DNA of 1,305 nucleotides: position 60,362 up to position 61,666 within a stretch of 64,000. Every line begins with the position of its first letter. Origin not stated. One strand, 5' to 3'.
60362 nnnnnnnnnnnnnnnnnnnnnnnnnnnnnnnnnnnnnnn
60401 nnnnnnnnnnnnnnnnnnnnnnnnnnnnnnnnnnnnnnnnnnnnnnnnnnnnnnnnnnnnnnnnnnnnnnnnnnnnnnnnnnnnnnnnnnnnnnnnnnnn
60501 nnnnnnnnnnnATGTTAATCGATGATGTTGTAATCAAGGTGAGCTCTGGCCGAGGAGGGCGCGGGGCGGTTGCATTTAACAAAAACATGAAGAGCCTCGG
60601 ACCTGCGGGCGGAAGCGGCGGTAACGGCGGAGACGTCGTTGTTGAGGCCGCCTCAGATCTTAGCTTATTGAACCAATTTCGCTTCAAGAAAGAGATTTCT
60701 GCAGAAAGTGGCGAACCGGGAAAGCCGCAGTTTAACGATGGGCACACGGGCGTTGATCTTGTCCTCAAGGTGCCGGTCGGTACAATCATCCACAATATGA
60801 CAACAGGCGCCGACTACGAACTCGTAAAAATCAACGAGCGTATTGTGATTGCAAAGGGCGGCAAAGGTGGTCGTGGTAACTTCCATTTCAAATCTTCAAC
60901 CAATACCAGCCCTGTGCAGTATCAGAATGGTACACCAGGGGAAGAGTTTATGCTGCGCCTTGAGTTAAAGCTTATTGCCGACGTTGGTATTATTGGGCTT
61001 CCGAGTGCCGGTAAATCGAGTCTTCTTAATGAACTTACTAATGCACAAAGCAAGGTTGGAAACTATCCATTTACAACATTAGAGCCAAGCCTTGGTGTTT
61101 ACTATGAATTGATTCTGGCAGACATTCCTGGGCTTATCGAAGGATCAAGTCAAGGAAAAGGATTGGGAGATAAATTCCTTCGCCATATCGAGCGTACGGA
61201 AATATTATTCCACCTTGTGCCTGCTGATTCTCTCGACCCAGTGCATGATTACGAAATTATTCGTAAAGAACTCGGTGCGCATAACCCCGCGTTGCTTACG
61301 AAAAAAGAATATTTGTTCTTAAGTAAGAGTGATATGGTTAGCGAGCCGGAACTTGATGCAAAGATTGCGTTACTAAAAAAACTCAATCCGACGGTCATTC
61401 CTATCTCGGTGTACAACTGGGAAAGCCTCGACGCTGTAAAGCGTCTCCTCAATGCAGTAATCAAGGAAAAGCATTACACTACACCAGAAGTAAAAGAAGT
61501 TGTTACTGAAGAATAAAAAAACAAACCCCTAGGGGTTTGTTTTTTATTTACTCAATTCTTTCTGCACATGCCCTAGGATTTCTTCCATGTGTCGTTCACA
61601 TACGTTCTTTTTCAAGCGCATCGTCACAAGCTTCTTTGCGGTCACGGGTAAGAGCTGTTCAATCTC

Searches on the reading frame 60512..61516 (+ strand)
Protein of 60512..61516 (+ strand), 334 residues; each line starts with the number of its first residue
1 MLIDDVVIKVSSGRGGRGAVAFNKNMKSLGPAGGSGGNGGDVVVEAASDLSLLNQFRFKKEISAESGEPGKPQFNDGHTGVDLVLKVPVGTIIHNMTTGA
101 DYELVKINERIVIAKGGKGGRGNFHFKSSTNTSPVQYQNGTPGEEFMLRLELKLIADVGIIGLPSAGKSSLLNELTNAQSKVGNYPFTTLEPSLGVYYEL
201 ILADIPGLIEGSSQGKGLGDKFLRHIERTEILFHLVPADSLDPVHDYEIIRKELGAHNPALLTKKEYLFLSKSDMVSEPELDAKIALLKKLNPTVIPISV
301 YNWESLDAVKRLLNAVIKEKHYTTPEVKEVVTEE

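Call 10: find_related_loci(query=window:60512-61516:+, collection=genome_contigs, flank=4000)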
Query window:60512-61516:+ (334 aa) in genome_contigs; peptide patterns used: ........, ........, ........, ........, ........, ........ (x = any residue, [..] = any of these).
178 stretches matched a pattern; 131 encode a relative of the query (tblastn E <= 1e-3); the best 80 are kept; 80 distinct loci.
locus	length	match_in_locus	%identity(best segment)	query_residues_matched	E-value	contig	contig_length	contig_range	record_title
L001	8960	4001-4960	91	1-320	2e-180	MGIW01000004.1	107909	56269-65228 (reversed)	MAG: Candidatus Wolfebacteria bacterium RIFOXYD12_FULL_48_21 rifoxyd3_full_scaffold_51, whole genome shotgun sequence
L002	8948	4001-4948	90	1-316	2e-177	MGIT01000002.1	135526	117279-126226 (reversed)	MAG: Candidatus Wolfebacteria bacterium RIFOXYB1_FULL_54_12 rifoxyb1_full_scaffold_177, whole genome shotgun sequence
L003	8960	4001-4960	88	1-320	2e-175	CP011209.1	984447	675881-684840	MAG: Candidatus Wolfebacteria bacterium GW2011_GWB1_47_1 chromosome, complete genome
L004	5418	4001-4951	67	1-317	5e-143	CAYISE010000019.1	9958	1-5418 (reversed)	MAG TPA_asm: uncultured Candidatus Saccharibacteria bacterium isolate ERP119705_co3_567 genome assembly, contig: NODE_83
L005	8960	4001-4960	66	1-320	1e-141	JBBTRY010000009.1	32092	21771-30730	MAG: Patescibacteria group bacterium isolate H51-bin094_1 H51_bin094_1_000000000009, whole genome shotgun sequence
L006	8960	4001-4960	65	1-320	1e-139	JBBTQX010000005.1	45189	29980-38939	MAG: Patescibacteria group bacterium isolate H41-bin082_1 H41_bin082_1_000000000005, whole genome shotgun sequence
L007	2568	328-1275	70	1-316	9e-146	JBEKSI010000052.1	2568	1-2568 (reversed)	MAG: Minisyncoccia bacterium isolate SPRUCE 530 SPRUCE_530_52, whole genome shotgun sequence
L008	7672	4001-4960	63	1-320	5e-131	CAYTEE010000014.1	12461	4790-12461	MAG TPA_asm: uncultured Candidatus Saccharibacteria bacterium isolate SRP050083_co2_44 genome assembly, contig: NODE_382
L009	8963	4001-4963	61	1-321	2e-127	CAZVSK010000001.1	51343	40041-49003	MAG TPA_asm: uncultured Candidatus Saccharibacteria bacterium isolate binchicken_co22_239 genome assembly, contig: NODE_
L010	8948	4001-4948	63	1-316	3e-127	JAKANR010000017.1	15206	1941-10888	MAG: bacterium isolate WY5.bin86 NODE_6439_length_15206_cov_2.029445, whole genome shotgun sequence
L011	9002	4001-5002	59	1-332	6e-126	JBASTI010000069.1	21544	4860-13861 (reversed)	MAG: Candidatus Spechtbacterales bacterium isolate MFD03232_ilm_asm_bin57 k127_285951, whole genome shotgun sequence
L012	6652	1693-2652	63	1-320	2e-125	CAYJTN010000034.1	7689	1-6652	MAG TPA_asm: uncultured Candidatus Saccharibacteria bacterium isolate ERP125453_co1_242 genome assembly, contig: NODE_11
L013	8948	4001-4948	65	1-316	3e-125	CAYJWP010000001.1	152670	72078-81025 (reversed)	MAG TPA_asm: uncultured Candidatus Saccharibacteria bacterium isolate ERP125453_co1_507 genome assembly, contig: NODE_32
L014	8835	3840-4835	61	1-327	1e-124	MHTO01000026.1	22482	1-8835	MAG: Candidatus Wildermuthbacteria bacterium GWA2_46_15 gwa2_scaffold_7014, whole genome shotgun sequence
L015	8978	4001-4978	58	1-326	1e-124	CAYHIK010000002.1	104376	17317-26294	MAG TPA_asm: uncultured Candidatus Saccharibacteria bacterium isolate ERP119705_co13_612 genome assembly, contig: NODE_2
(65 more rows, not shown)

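Call 11: search_protein_families(library=pfam, proteins=[window:60512-61516:+], max_evalue=0.01)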
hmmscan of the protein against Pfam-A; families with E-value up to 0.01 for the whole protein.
window:60512-61516:+ (334 aa): 5 families
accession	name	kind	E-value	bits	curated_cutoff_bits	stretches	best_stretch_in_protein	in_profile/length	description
PF01018.28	GTP1_OBG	-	4.8e-45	153.4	27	1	3-154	1-155/155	GTP1/OBG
PF01926.29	MMR_HSR1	-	2.1e-22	79.8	21.9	1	157-246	1-95/113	50S ribosome-binding GTPase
PF02421.24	FeoB_N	-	3.3e-10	40.1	27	1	158-224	3-75/156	Ferrous iron transport protein B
PF00350.29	Dynamin_N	-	0.00057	20.4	27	0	158-186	1-30/168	Dynamin family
PF03193.22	RsgA_GTPase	-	0.0007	19.9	30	0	266-315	56-106/174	RsgA GTPase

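Call 27: find_homologous_proteins(query=window:60512-61516:+, max_evalue=1e-100)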
Query window:60512-61516:+ (334 aa): 3942 proteins with E <= 1e-100 among 8000 candidates; the best 120 are listed.
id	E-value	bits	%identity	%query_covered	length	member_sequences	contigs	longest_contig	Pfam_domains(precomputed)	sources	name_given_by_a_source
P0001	8.3e-216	733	100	100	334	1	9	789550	PF01926.30,PF02421.25,PF01018.29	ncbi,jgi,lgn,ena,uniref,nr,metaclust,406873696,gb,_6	ncbi:MAG: GTPase ObgE [uncultured bacterium]|uniref:GTPase Obg n=2 Tax=Candidatus Wolfeibacteriota T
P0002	1.8e-189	647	89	98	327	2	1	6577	PF01926.30,PF02421.25,PF01018.29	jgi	jgi:GTP-binding protein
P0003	3.3e-189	646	89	98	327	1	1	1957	PF01926.30,PF02421.25,PF01018.29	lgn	-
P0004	5.8e-189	645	90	96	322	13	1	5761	PF01926.30,PF02421.25,PF01018.29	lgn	-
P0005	1.0e-188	644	89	96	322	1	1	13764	PF01926.30,PF02421.25,PF01018.29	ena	-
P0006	4.8e-188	642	90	96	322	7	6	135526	PF01926.30,PF02421.25,PF01018.29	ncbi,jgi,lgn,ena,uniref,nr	ncbi:hypothetical protein A2372_03930 [Candidatus Wolfebacteria bacterium RIFOXYB1_FULL_54_12]|unire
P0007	6.1e-188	642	89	96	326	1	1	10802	PF01926.30,PF02421.25,PF01018.29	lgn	-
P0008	1.3e-186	637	89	96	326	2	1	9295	PF01926.30,PF02421.25,PF01018.29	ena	-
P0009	4.5e-185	632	88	96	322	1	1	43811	PF01926.30,PF02421.25,PF01018.29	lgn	-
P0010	1.6e-184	631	88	96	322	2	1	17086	PF01926.30,PF02421.25,PF01018.29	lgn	-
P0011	1.2e-182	624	88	96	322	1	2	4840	PF01926.30,PF02421.25,PF01018.29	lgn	-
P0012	2.6e-181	620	86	96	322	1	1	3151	PF01926.30,PF02421.25,PF01018.29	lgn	-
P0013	1.1e-180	618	87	96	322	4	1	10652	PF01926.30,PF02421.25,PF01018.29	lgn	-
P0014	1.4e-176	604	86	96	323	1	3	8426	PF01926.30,PF02421.25,PF01018.29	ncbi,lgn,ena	-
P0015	1.3e-174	598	83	96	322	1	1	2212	PF01926.30,PF02421.25,PF01018.29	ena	-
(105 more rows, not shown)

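Call 28: find_encoding_contigs(protein=P0002, flank=1500, max_places=1)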
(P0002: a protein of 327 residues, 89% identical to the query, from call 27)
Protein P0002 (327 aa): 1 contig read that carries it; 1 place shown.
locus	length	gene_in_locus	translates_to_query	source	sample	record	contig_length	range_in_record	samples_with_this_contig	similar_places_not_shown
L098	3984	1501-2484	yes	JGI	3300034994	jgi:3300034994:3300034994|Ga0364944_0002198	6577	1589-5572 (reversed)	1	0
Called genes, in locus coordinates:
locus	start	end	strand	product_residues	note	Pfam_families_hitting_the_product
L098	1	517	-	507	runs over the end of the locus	?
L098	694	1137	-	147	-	-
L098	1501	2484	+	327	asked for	PF01018:GTP1_OBG, PF01926:MMR_HSR1, PF02421:FeoB_N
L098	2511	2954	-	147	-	-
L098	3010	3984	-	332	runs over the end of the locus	PF01207:Dus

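Call 29: find_encoding_contigs(protein=P0004, flank=1500, max_places=1)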
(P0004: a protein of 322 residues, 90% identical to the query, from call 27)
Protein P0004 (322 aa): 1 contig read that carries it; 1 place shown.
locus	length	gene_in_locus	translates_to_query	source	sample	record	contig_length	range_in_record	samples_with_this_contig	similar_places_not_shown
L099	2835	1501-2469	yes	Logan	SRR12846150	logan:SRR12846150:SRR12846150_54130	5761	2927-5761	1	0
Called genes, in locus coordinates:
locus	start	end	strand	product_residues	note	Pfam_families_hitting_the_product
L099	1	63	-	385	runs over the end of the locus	PF13386:DsbD_2, PF13473:Cupredoxin_1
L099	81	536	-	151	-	-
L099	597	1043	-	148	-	-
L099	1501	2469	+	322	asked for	PF01018:GTP1_OBG, PF01926:MMR_HSR1, PF02421:FeoB_N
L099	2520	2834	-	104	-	?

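Call 30: find_encoding_contigs(protein=P0005, flank=1500, max_places=1)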
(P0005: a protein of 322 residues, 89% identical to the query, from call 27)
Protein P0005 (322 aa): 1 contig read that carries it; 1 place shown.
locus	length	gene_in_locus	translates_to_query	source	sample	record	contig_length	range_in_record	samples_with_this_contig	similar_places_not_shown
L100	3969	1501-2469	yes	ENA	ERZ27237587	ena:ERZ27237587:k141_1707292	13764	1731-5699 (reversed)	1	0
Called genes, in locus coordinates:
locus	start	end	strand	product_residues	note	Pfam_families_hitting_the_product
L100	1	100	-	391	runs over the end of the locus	PF13386:DsbD_2, PF13473:Cupredoxin_1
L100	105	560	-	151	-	-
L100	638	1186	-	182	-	-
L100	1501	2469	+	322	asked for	PF01018:GTP1_OBG, PF01926:MMR_HSR1, PF02421:FeoB_N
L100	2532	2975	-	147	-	-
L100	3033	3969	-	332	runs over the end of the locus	PF01207:Dus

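Call 31: find_encoding_contigs(protein=P0007, flank=1500, max_places=1)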
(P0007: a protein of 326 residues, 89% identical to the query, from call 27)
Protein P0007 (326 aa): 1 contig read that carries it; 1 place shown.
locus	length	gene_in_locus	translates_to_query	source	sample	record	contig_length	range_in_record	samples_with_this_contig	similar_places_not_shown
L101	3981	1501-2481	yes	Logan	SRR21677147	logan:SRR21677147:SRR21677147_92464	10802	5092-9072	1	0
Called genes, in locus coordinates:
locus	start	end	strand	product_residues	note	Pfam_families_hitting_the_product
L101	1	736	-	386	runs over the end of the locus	PF13386:DsbD_2, PF13473:Cupredoxin_1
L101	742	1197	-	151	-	-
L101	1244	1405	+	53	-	-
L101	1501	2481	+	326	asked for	PF01018:GTP1_OBG, PF01926:MMR_HSR1, PF02421:FeoB_N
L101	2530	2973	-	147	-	-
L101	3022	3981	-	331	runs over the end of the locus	PF01207:Dus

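Call 32: find_encoding_contigs(protein=P0008, flank=1500, max_places=1)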
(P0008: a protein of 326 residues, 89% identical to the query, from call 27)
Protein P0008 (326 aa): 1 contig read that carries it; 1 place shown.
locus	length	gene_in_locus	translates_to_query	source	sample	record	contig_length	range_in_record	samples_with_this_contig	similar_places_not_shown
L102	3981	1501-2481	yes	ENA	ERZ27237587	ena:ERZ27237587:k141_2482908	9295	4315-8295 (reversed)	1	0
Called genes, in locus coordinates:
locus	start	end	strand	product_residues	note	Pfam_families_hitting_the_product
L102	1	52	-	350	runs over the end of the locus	?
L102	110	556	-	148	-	-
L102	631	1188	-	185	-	-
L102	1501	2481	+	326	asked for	PF01018:GTP1_OBG, PF01926:MMR_HSR1, PF02421:FeoB_N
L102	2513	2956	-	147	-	-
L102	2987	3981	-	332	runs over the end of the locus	PF01207:Dus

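Call 33: find_encoding_contigs(protein=P0009, flank=1500, max_places=1)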
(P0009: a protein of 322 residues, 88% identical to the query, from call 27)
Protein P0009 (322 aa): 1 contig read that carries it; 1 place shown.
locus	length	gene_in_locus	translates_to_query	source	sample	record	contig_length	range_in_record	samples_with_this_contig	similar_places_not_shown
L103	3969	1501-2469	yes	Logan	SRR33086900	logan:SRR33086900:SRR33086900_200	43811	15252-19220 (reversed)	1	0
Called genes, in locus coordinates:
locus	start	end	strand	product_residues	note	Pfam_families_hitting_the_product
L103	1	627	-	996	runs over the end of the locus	PF00580:UvrD-helicase, PF13245:AAA_19, PF13361:UvrD_C, PF13538:UvrD_C_2 (faint), PF12705:PDDEXK_1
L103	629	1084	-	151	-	-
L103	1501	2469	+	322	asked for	PF01018:GTP1_OBG, PF01926:MMR_HSR1, PF02421:FeoB_N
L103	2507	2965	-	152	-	-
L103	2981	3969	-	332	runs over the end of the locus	PF01207:Dus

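Call 34: find_encoding_contigs(protein=P0010, flank=1500, max_places=1)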
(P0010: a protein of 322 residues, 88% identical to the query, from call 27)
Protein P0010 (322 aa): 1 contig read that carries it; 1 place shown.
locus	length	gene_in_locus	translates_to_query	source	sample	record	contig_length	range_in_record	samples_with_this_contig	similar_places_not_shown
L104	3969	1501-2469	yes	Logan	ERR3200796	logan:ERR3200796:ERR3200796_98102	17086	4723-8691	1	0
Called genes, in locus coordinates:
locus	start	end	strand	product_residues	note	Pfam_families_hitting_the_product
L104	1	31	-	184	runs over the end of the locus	-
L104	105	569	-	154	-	PF07452:CHRD (weak)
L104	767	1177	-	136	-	-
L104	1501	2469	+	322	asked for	PF01018:GTP1_OBG, PF01926:MMR_HSR1, PF02421:FeoB_N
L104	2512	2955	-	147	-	-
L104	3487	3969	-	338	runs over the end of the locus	PF01207:Dus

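Call 35: find_encoding_contigs(protein=P0013, flank=1500, max_places=1)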
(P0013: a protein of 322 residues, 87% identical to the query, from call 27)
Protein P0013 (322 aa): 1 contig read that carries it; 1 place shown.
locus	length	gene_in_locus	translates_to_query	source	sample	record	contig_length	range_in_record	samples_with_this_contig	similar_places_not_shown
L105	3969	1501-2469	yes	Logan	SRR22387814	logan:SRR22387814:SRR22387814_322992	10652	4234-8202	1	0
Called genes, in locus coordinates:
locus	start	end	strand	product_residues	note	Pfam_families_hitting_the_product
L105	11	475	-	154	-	-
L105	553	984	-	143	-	-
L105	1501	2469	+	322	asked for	PF01018:GTP1_OBG, PF01926:MMR_HSR1, PF02421:FeoB_N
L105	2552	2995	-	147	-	-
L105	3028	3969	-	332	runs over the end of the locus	PF01207:Dus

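Call 36: find_encoding_contigs(protein=P0014, flank=1500, max_places=1)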
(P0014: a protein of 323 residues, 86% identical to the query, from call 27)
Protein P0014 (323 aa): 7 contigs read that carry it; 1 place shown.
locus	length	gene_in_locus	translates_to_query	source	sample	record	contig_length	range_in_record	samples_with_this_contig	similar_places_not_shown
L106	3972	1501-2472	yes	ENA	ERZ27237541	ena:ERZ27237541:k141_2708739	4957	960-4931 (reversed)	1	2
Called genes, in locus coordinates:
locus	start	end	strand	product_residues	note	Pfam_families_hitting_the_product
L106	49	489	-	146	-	-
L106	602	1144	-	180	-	-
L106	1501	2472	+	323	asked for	PF01018:GTP1_OBG, PF01926:MMR_HSR1, PF02421:FeoB_N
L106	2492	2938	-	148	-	-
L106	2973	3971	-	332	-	PF01207:Dus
